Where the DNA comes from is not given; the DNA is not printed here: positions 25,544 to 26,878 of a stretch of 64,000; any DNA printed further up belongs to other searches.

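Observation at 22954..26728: Tight three-gene operon coupling a divergent FAD oxidase, a CCG-domain Fe-S protein and an arginase-fold metallohydrolase (copy B)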

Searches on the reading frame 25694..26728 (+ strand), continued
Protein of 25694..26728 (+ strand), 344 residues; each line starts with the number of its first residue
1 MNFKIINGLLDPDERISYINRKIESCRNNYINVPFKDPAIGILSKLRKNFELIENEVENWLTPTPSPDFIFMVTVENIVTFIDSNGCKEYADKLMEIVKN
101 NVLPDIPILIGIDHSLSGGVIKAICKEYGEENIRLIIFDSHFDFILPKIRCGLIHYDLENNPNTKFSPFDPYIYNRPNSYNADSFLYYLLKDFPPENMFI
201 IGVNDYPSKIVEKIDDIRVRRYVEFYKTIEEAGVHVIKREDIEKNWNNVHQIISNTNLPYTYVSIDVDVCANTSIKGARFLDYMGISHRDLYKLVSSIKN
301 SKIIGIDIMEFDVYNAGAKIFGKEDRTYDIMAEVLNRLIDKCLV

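Call 27: search_solved_structures(query=A1, max_evalue=0.01, show_alignments=2)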
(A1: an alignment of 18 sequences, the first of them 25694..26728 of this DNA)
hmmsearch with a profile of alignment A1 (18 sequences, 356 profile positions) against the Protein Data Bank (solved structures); distinct sequences matched with E-value up to 0.01: 42.
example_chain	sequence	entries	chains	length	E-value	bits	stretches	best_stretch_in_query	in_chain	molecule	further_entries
3lhl_A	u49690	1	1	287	6.1e-11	45.1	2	255-325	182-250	Putative agmatinase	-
8d27_A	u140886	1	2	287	1.4e-09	40.6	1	236-328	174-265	Arginase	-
1gq6_A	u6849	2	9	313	6.8e-09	38.4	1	112-151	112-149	PROCLAVAMINATE AMIDINO HYDROLASE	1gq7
6vsu_A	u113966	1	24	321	3.6e-07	32.7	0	99-150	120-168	Arginase 1, mitochondrial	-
3m1r_A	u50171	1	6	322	4.7e-07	32.3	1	235-327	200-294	Formimidoylglutamase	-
3pzl_A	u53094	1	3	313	8.4e-07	31.5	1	96-151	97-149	Agmatine ureohydrolase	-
6dkt_A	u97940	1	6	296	2.3e-06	30.1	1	94-151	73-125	Arginase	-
6nfp_A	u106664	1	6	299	2.4e-06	30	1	94-151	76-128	Arginase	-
6nbk_A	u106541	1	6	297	3.1e-06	29.6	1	94-151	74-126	Arginase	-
4g3h_A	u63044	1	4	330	4.6e-06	29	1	248-349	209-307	Arginase (RocF)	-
6vss_A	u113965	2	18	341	1.5e-05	27.3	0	101-150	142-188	Arginase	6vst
1wog_A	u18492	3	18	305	2.1e-05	26.9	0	112-152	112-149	agmatinase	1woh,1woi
1cev_A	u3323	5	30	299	9.3e-05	24.8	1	98-151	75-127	PROTEIN (ARGINASE)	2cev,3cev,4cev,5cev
7lol_A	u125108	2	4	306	0.00033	23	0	95-151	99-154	Agmatinase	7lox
7lba_A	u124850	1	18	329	0.00042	22.6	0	95-151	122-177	Agmatinase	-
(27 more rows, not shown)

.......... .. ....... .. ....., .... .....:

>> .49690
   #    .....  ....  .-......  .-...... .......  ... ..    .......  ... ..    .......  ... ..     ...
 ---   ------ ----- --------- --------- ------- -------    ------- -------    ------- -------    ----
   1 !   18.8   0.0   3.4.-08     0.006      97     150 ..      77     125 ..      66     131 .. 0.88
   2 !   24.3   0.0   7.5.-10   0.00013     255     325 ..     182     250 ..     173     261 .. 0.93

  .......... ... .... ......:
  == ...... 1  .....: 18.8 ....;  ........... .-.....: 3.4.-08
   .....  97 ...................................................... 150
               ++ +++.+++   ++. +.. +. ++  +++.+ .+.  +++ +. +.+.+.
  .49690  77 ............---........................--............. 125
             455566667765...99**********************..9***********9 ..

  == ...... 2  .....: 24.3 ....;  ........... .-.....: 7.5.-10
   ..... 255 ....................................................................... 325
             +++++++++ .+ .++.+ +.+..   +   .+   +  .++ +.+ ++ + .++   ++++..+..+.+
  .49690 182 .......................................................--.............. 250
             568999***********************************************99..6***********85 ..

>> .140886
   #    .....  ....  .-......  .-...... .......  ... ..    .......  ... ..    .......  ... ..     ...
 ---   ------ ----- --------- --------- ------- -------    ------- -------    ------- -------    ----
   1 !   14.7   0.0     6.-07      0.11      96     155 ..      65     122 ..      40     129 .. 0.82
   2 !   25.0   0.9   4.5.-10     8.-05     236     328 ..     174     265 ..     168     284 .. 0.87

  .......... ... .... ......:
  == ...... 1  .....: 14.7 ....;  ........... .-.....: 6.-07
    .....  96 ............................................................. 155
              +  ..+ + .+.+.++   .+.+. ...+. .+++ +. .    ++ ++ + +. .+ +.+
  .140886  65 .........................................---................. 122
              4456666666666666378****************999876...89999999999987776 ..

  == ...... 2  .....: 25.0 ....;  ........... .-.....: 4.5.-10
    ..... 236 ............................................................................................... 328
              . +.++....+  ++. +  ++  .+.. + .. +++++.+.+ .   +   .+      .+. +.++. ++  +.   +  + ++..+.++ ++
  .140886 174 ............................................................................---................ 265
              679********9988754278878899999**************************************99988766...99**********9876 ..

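Call 29: search_protein_families(library=pfam, proteins=[L075:4021-4530:+, L069:4577-5581:+, L070:14362-15690:-, L041:3547-5028:+, L041:5016-5438:+, L041:1585-3186:-, L012:8629-9837:+, L015:8917-9828:-, L052:11002-11493:+, L052:5074-6246:-], max_evalue=0.001)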
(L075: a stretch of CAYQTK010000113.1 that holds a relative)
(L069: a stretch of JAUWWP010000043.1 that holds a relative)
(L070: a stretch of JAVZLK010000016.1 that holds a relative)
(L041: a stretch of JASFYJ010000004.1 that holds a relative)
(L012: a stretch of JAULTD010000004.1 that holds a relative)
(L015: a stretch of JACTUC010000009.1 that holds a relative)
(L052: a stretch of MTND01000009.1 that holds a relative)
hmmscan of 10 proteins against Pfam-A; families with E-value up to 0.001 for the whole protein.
L075:4021-4530:+ (169 aa): 0 families

L069:4577-5581:+ (334 aa): 8 families
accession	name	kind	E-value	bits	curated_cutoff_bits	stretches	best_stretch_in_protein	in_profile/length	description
PF01370.27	Epimerase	-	3.2e-33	115.6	20.9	1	4-227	2-239/240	NAD dependent epimerase/dehydratase family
PF01073.25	3Beta_HSD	-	1.1e-25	90.6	22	1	4-252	1-274/280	3-beta hydroxysteroid dehydrogenase/isomerase family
PF16363.11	GDP_Man_Dehyd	-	2.8e-22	80.1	27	1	4-320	1-332/332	GDP-mannose 4,6 dehydratase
PF13460.12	NAD_binding_10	-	1.7e-17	64.4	27.2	1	7-172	1-151/184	NAD(P)H-binding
PF07993.18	NAD_binding_4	-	2.8e-13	50.1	20.1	1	5-166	1-206/258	Male sterility protein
PF05368.20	NmrA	-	2.2e-09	37.8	27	1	4-112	6-107/298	NmrA-like family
PF02719.21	Polysacc_synt_2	-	4.5e-08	33.1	20.2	1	4-112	2-128/293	Polysaccharide biosynthesis protein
PF04321.23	RmlD_sub_bind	-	1.7e-06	27.8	27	1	1-150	1-138/287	RmlD substrate binding domain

L070:14362-15690:- (442 aa): 2 families
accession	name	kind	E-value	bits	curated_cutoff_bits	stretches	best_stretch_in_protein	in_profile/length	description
PF13458.12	Peripla_BP_6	-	6.7e-33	115.2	31.7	1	40-401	1-339/343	Periplasmic binding protein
PF13433.12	Peripla_BP_5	-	1.7e-10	41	27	1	41-137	1-93/363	Periplasmic binding protein domain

L041:3547-5028:+ (493 aa): 1 family
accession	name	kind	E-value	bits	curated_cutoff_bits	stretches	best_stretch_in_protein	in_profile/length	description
PF00171.27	Aldedh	-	6.9e-141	470.4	23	1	29-486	7-460/461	Aldehyde dehydrogenase family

L041:5016-5438:+ (140 aa): 0 families

L041:1585-3186:- (533 aa): 1 family
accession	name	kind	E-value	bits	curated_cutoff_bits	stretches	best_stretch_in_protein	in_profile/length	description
PF00474.23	SSF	-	3.8e-21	75.9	22.8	1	44-458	1-406/406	Sodium:solute symporter family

L012:8629-9837:+ (402 aa): 2 families
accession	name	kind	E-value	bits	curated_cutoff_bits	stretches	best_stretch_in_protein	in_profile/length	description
PF00155.27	Aminotran_1_2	-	6.4e-34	118.1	19.7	1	45-394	18-361/361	Aminotransferase class I and II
PF12897.13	Asp_aminotransf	-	8.1e-10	38.5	27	1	174-395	172-406/421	Aspartate amino-transferase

L015:8917-9828:- (303 aa): 4 families
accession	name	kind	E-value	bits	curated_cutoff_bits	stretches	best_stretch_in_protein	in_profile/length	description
PF00892.27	EamA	-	3.7e-53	179.9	28.2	2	168-300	3-133/135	EamA-like transporter family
PF03151.22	TPT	-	2.2e-09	37.6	30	1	40-299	22-289/291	Triose-phosphate Transporter family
PF06027.18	SLC35F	-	1.8e-05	24.8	21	1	112-297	103-294/299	Solute carrier family 35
PF05653.20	Mg_trans_NIPA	-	4.4e-05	23.2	26.2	1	119-155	87-123/295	Magnesium transporter NIPA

L052:11002-11493:+ (163 aa): 14 families
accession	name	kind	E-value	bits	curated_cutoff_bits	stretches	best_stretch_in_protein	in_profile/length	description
PF12837.12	Fer4_6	-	1.2e-14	53.8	25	1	87-108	3-24/24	4Fe-4S binding domain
PF12838.12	Fer4_7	-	1.7e-14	54.5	27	2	62-106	2-51/52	4Fe-4S dicluster domain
PF00037.32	Fer4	-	5.2e-13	48.6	21.1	1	86-108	1-23/24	4Fe-4S binding domain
PF13247.11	Fer4_11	-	9.8e-12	45.4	26.2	1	58-140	6-99/100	4Fe-4S dicluster domain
PF12797.12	Fer4_2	-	1.5e-10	40.8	24.5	2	85-105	2-22/22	4Fe-4S binding domain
PF13187.11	Fer4_9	-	1.6e-09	38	27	2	62-106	2-50/52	4Fe-4S dicluster domain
PF14697.11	Fer4_21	-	4.6e-09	36.7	35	2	87-136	2-57/59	4Fe-4S dicluster domain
PF13237.11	Fer4_10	-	6.1e-09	36.1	25.5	1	60-104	7-53/53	4Fe-4S dicluster domain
PF12800.12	Fer4_4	-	1.6e-08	34.5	24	1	91-106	2-17/17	4Fe-4S binding domain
PF25160.1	LdpA_Fe-S-bd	-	2.1e-08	34.2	27.6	1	68-111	7-46/49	LdpA Fe-S cluster-binding domain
PF13183.11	Fer4_8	-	2e-05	25.4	27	0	19-77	3-67/68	4Fe-4S dicluster domain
PF13484.11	Fer4_16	-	2.2e-05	25.6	30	0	92-111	1-20/66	4Fe-4S double cluster binding domain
PF13534.11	Fer4_17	-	0.00064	20.6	22.2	0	92-104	45-57/61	4Fe-4S dicluster domain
PF12798.12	Fer4_3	-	0.00065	20.8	27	0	93-106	1-14/15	4Fe-4S binding domain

L052:5074-6246:- (390 aa): 2 families
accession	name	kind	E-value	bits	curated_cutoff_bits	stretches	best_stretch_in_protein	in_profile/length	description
PF02687.27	FtsX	-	1.2e-11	45.1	25.5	1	269-375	6-115/120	FtsX-like permease C-terminal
PF12704.14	MacB_PCD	-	4.7e-07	30.7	27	1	21-236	1-206/207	MacB-like periplasmic core domain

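Call 31: search_protein_families(library=pfam, proteins=[L041:11016-11783:-, L047:171-629:-, L047:1935-2510:+, L029:9360-9896:-, L029:8462-9250:-, L029:11831-13777:-], max_evalue=0.001)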
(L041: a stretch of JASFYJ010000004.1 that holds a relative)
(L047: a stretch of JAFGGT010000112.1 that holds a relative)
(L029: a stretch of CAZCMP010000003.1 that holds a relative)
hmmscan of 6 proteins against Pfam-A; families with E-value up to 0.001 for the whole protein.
L041:11016-11783:- (255 aa): 2 families
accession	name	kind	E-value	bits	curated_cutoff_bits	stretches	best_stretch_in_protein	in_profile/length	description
PF04967.18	HTH_10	-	2.3e-14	53.3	23.1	1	170-222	1-53/53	HTH DNA binding domain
PF24279.1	HVO_2525_N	-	1.7e-06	28.8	27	1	81-130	80-129/135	HVO_2525, N-terminal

L047:171-629:- (152 aa): 6 families
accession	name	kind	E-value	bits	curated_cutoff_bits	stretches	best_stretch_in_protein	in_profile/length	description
PF01037.27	AsnC_trans_reg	-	1.7e-12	47.5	25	1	67-129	1-64/73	Lrp/AsnC ligand binding domain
PF13412.12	HTH_24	-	2.9e-12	46.4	21.9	1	1-47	1-47/48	Winged helix-turn-helix DNA-binding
PF13404.12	HTH_AsnC-type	-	4.1e-11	43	27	1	1-41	1-41/42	AsnC-type helix-turn-helix domain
PF22482.2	AsnC_trans_reg_3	-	1.3e-09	38.4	24.4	1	75-146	23-89/95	PF0864 C-terminal dimeric alpha+beta barrel domain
PF22451.2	NirdL-like_HTH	-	6.3e-06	26.1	27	1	5-47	1-46/47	Siroheme decarboxylase NirDL-like HTH domain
PF08279.18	HTH_11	-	0.00086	19.6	25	0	6-48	3-46/55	HTH domain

L047:1935-2510:+ (191 aa): 3 families
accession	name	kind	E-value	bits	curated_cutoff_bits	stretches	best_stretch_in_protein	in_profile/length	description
PF14544.11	DUF4443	-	2.9e-29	101.4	27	1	92-186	1-95/100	Domain of unknown function (DUF4443)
PF22167.2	PH0730-like_N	-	3.7e-09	37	30.2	1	13-71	4-60/60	PH0730-like, N-terminal domain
PF21715.3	CggR_N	-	8.9e-07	29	30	1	18-73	9-64/71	CggR N-terminal DNA binding domain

L029:9360-9896:- (178 aa): 2 families
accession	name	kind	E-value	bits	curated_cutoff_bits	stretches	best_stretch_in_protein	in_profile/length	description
PF00571.33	CBS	-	1.6e-22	80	24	2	72-123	2-54/57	CBS domain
PF24458.1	DUF7573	-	4.6e-06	26.9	30.2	1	142-171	9-38/39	Domain of unknown function (DUF7573)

L029:8462-9250:- (262 aa): 1 family
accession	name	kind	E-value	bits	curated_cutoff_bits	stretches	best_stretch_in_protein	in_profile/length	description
PF00571.33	CBS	-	6.9e-35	119.6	24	2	3-55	1-55/57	CBS domain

L029:11831-13777:- (648 aa): 6 families
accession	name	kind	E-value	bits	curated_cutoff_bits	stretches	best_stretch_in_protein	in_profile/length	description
PF17757.6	UvrB_inter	-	1.2e-30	105.9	22.9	1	162-249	3-91/91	UvrB interaction domain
PF12344.14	UvrB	-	2.4e-22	78.9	27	1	551-592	1-42/43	Ultra-violet resistance protein B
PF00271.37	Helicase_C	-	1.5e-19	70.7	23.5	1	433-544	5-109/110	Helicase conserved C-terminal domain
PF04851.21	ResIII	-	1.8e-11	44.7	22.5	1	13-87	3-84/164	Type III restriction enzyme, res subunit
PF02151.25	UVR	-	4.7e-08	33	21.5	1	617-643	7-33/36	UvrB/uvrC motif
PF00270.35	DEAD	-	3.6e-07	30.5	26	1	37-84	18-71/167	DEAD/DEAH box helicase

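Call 56: search_protein_families(library=ncbifam, proteins=[L041:8189-9979:+], max_evalue=0.001)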
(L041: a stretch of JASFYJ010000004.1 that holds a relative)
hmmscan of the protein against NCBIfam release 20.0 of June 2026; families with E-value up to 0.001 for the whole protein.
L041:8189-9979:+ (596 aa): 16 families
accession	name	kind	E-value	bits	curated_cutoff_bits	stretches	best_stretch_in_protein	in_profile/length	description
NF040654.1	MtaA_Meth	equivalog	9.8e-117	389.6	400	1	4-334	1-336/337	methylcobamide:CoM methyltransferase MtaA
NF004889.0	PRK06252.1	subfamily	3e-115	384.8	244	1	1-336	1-339/340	methylcobalamin:coenzyme M methyltransferase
TIGR01463.1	mtaA_cmuA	subfamily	2.3e-97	326.3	235.4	1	4-333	3-338/340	MtaA/CmuA family methyltransferase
NF040669.1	MtaC2_Meth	equivalog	2e-82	276.5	450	1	362-594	26-263/267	methanol--corrinoid protein MtaC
NF040655.1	MtaC_Meth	equivalog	8.6e-79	264.1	420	1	359-592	18-252/253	methanol--corrinoid protein MtaC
NF041608.1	methylcob_mtaseMtbA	equivalog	1e-70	238.5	600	1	3-333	3-337/339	methylcobamide:CoM methyltransferase MtbA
TIGR02370.1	pyl_corrinoid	subfamily_domain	4.5e-58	195.9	215.3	1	380-571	2-197/197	methyltransferase cognate corrinoid protein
NF047996.1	corrin_MtgC_2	exception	5.9e-37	127.2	370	1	379-559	7-190/212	glycine betaine-specific corrinoid protein MtgC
NF041607.1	dimeth_corrin_MtbC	equivalog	9.7e-37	126.5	350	1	381-568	2-192/203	dimethylamine corrinoid protein MtbC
TIGR02082.1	metH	equivalog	8.7e-32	109.7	1010.85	1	364-557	634-830/1182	methionine synthase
NF047995.1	corrinoid_MtgC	exception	1.1e-30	106.8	310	1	377-557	5-191/215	glycine betaine-specific corrinoid protein MtgC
NF007024.0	PRK09490.1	equivalog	4.5e-26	91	1497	1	361-549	650-840/1234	methionine synthase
TIGR01464.1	hemE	equivalog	1.7e-18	66.7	302.95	1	76-331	72-337/338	uroporphyrinogen decarboxylase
NF052513.1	TransRegCarH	equivalog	2.1e-09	37.1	400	1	377-534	84-238/274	HTH-type transcriptional repressor CarH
NF002612.0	PRK02261.1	equivalog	0.00011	21.8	110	1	459-548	2-92/148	methylaspartate mutase subunit S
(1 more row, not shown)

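Call 58: search_protein_families(library=pfam, proteins=[L061:6620-8257:-, L063:187-1821:-, L061:9501-10205:-, L061:10232-11614:+, L061:607-1848:-, L063:3561-4511:-, L063:4816-5718:-, L063:5952-6731:+, L056:10601-11437:+, L073:10928-12082:+], max_evalue=0.001)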
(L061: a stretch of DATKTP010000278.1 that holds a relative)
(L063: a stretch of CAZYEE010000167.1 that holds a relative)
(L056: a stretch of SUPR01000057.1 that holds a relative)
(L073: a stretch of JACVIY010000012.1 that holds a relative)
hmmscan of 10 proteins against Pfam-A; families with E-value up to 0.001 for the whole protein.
L061:6620-8257:- (545 aa): 2 families
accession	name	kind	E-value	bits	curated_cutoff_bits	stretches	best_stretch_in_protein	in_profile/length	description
PF00370.27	FGGY_N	-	9.5e-40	137.2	28.8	2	14-125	1-112/245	FGGY family of carbohydrate kinases, N-terminal domain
PF02782.22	FGGY_C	-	1.1e-30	107.4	27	1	291-493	4-197/198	FGGY family of carbohydrate kinases, C-terminal domain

L063:187-1821:- (544 aa): 6 families
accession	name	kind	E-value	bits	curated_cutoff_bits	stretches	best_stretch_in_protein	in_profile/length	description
PF23743.1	Beta-prop_BBS7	-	1.3e-13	51.4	27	2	268-380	173-287/299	BBS7 beta-propeller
PF13517.12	FG-GAP_3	-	3.7e-11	43.9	26.9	1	284-333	11-61/61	FG-GAP-like repeat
PF23409.1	Beta-prop_EML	-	3.7e-06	27.1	88.2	0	282-300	169-187/267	Echinoderm microtubule-associated protein first beta-propeller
PF01839.29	FG-GAP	-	9.5e-06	25.8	22.1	0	322-338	9-32/37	FG-GAP repeat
PF23756.1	Beta-prop_HPS5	-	3e-05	23.9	34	1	83-204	27-149/328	HPS5 beta propeller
PF14783.12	BBS2_Mid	-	0.00093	19.7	27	0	122-239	5-107/108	Ciliary BBSome complex subunit 2, middle region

L061:9501-10205:- (234 aa): 3 families
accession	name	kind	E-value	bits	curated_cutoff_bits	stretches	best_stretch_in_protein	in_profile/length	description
PF13419.12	HAD_2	-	1.8e-23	84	23.8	1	6-209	1-178/178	Haloacid dehalogenase-like hydrolase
PF00702.32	Hydrolase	-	2.6e-22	80.6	26.4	1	3-203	1-191/191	haloacid dehalogenase-like hydrolase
PF13242.12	Hydrolase_like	-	7e-12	45.5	22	1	165-212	4-51/75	HAD-hyrolase-like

L061:10232-11614:+ (460 aa): 2 families
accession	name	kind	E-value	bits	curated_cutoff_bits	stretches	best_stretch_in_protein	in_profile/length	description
PF02056.22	Glyco_hydro_4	-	7.9e-49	166.1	23.2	1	33-213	1-180/183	Family 4 glycosyl hydrolase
PF11975.13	Glyco_hydro_4C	-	6.8e-36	124.7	24.1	1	227-436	3-211/211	Family 4 glycosyl hydrolase C-terminal domain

L061:607-1848:- (413 aa): 2 families
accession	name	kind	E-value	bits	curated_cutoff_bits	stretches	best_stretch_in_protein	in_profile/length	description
PF00892.27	EamA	-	1.5e-07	32.2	28.2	1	13-165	2-134/135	EamA-like transporter family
PF01037.27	AsnC_trans_reg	-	2.3e-05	24.6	25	1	340-409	2-73/73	Lrp/AsnC ligand binding domain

L063:3561-4511:- (316 aa): 0 families

L063:4816-5718:- (300 aa): 0 families

L063:5952-6731:+ (259 aa): 4 families
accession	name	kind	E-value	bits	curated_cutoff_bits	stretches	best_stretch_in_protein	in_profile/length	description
PF13248.11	Zn_ribbon_3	-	3.2e-07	30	27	1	234-257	3-26/26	zinc-ribbon domain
PF13240.11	Zn_Ribbon_1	-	2.8e-06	27.3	25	1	236-256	2-22/23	zinc-ribbon domain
PF24460.1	DUF7575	-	3e-06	26.9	28.5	1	233-257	3-27/28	Domain of unknown function (DUF7575)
PF12773.13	DZR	-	0.00014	22.4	27.3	1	236-257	1-22/45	Double zinc ribbon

L056:10601-11437:+ (278 aa): 5 families
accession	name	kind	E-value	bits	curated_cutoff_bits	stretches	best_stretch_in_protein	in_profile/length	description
PF00106.31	adh_short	-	4.6e-43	147.4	26.6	1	9-191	1-189/195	short chain dehydrogenase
PF13561.12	adh_short_C2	-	2.5e-31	109.5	27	1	15-199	1-190/236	Enoyl-(Acyl carrier protein) reductase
PF08659.16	KR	-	4.6e-11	43.4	22.6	1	11-167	3-165/180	KR domain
PF01370.27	Epimerase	-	2.8e-07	30.6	20.9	1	11-108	1-92/240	NAD dependent epimerase/dehydratase family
PF13460.12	NAD_binding_10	-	4.9e-06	27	27.2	1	15-70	1-57/184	NAD(P)H-binding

L073:10928-12082:+ (384 aa): 0 families
